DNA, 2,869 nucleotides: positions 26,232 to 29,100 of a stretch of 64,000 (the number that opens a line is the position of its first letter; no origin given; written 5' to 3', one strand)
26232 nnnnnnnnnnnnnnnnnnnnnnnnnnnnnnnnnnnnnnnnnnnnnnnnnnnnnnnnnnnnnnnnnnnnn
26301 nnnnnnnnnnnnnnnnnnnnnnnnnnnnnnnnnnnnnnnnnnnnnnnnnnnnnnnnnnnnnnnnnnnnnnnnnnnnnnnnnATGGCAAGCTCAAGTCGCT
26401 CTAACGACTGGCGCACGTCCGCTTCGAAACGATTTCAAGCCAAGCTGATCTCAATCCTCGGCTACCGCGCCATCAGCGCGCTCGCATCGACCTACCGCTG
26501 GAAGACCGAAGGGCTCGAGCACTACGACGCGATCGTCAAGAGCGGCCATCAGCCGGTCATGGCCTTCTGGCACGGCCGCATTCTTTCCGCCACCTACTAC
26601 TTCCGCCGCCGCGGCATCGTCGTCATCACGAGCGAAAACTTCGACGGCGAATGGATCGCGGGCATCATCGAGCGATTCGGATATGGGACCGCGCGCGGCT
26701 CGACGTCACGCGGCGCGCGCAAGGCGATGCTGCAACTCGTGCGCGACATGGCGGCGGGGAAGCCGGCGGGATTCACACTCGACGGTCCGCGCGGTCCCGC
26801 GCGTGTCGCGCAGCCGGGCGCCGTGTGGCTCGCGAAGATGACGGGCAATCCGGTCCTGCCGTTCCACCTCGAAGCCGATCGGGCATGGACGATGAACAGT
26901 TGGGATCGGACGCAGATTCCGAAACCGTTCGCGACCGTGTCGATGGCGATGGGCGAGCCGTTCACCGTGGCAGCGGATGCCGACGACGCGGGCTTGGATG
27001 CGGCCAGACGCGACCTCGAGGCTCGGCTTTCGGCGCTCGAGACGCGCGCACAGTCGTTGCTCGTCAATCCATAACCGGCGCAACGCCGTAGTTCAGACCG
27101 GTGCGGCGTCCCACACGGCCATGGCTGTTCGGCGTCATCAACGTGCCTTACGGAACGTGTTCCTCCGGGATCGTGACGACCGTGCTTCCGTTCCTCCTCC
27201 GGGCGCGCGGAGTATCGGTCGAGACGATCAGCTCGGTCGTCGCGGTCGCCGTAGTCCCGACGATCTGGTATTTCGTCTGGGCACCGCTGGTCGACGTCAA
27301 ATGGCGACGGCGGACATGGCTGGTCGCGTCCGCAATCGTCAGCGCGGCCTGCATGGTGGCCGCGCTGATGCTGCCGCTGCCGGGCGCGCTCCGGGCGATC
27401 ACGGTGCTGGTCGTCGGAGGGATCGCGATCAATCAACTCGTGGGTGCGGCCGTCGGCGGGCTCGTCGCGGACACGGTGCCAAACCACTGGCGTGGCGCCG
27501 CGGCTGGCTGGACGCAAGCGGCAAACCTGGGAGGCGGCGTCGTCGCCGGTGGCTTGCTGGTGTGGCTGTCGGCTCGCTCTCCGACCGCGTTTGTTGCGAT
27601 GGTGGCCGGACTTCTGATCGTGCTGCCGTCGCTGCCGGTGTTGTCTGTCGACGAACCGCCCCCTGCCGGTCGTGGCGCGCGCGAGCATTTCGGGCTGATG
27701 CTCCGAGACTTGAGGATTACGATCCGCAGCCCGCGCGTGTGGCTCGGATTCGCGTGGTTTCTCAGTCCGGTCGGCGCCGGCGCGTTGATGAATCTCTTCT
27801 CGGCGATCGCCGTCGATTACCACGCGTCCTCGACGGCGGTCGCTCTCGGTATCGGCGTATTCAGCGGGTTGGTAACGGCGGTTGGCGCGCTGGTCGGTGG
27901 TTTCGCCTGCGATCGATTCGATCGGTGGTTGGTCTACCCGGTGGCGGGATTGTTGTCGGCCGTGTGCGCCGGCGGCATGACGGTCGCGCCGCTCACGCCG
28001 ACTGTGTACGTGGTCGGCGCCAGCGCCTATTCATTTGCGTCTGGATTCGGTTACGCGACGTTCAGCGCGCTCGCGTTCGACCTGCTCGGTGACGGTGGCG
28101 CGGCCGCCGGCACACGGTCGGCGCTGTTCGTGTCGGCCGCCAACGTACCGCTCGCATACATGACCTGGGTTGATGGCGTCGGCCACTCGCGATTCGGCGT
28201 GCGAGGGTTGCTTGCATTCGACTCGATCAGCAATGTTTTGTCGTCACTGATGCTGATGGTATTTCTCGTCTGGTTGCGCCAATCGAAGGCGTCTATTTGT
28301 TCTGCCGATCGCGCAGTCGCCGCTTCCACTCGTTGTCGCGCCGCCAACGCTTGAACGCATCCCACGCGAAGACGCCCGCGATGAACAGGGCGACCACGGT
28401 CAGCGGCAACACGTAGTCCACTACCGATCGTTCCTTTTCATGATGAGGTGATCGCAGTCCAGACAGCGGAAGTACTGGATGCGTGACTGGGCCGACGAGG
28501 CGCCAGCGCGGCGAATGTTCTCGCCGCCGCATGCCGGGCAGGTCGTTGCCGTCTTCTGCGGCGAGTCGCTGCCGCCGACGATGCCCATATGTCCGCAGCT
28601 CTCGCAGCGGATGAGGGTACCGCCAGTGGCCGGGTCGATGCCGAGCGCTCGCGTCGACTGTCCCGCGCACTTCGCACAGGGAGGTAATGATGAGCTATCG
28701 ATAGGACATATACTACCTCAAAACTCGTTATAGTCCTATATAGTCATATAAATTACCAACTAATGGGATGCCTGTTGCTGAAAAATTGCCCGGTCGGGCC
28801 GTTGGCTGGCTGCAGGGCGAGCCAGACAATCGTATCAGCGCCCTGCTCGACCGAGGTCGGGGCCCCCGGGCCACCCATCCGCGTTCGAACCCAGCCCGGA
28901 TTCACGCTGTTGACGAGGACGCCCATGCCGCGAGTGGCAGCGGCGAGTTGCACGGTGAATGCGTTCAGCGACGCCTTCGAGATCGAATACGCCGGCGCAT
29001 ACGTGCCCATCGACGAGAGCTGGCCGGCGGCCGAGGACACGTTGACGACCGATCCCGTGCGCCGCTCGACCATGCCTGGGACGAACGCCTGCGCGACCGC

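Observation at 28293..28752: Hidden four-CxxC zinc-ribbon ORF with no canonical start, a 4-codon uORF in +1 relation, a coupled micro-TM ORF and the most AT-rich stretch of the window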

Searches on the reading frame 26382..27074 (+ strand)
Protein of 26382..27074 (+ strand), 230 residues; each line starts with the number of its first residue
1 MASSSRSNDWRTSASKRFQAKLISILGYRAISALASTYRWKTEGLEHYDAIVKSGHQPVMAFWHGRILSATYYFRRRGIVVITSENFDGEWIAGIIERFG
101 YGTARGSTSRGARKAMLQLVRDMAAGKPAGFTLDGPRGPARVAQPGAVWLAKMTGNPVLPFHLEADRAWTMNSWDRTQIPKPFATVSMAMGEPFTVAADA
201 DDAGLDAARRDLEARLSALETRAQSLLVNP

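Call 6: search_protein_families(library=pfam, proteins=[window:26382-27074:+], max_evalue=1)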
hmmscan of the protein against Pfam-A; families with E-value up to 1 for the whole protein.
window:26382-27074:+ (230 aa): 1 family
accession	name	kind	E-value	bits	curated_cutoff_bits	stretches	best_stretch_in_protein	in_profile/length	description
PF04028.18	DUF374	-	1.8e-24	85.6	26.8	1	72-140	1-69/69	Domain of unknown function (DUF374)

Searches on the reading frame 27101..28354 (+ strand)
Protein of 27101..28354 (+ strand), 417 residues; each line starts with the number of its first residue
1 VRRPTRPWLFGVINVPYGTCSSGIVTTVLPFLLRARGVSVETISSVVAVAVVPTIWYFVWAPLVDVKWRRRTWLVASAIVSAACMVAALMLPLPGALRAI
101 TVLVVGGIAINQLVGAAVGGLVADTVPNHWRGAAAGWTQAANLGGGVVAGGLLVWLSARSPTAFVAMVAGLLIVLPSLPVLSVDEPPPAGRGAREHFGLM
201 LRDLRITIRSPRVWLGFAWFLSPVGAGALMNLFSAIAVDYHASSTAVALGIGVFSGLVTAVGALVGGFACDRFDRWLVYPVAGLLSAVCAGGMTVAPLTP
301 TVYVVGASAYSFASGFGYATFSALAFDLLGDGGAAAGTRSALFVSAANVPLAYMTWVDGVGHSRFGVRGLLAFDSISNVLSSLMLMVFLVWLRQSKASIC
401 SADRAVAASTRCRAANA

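Call 6: search_protein_families(library=pfam, proteins=[window:27101-28354:+], max_evalue=1)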
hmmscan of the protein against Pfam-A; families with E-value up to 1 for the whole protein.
window:27101-28354:+ (417 aa): 4 families
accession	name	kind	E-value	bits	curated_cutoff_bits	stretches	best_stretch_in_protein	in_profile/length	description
PF07690.21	MFS_1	-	5.4e-20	72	33.4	1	21-346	11-338/347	Major Facilitator Superfamily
PF00083.30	Sugar_tr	-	0.00055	19.4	22.3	2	27-173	275-427/452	Sugar (and other) transporter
PF12832.13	MFS_1_like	-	0.0012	18.5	25.2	1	24-107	14-101/373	MFS_1 like family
PF13000.13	Acatn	-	0.012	14.6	23.7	1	23-86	17-86/546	Acetyl-coenzyme A transporter 1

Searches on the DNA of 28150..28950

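Call 72: search_rna_families(source=window, start=28150, end=28950, threshold=evalue, max_evalue=1)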
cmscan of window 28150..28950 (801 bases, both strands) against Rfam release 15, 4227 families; matches with E-value up to 1: 0.
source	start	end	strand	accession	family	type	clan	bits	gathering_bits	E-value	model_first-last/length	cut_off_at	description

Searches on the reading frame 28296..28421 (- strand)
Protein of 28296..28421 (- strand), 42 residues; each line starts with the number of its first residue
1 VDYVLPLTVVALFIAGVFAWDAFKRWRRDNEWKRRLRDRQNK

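Call 6: search_protein_families(library=pfam, proteins=[window:28296-28421:-], max_evalue=1)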
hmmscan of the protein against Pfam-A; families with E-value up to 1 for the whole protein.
seq(42 aa): 1 family
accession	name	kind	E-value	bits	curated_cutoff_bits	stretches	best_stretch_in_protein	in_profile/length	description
PF22002.1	MTLN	-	0.0051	17.1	27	1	4-39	8-45/56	Mitoregulin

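Call 66: search_protein_families(library=ncbifam, proteins=[window:28296-28421:-], max_evalue=0.1)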
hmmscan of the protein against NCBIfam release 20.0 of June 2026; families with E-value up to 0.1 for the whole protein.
seq(42 aa): 1 family
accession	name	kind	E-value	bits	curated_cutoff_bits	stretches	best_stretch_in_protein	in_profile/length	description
NF009136.0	PRK12489.1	subfamily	0.062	12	396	1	4-42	177-215/444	anaerobic C4-dicarboxylate transporter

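Call 67: search_protein_families(library=padloc, proteins=[window:28296-28421:-], max_evalue=0.1)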
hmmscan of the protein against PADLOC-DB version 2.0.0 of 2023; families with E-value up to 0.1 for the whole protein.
seq(42 aa): 0 families
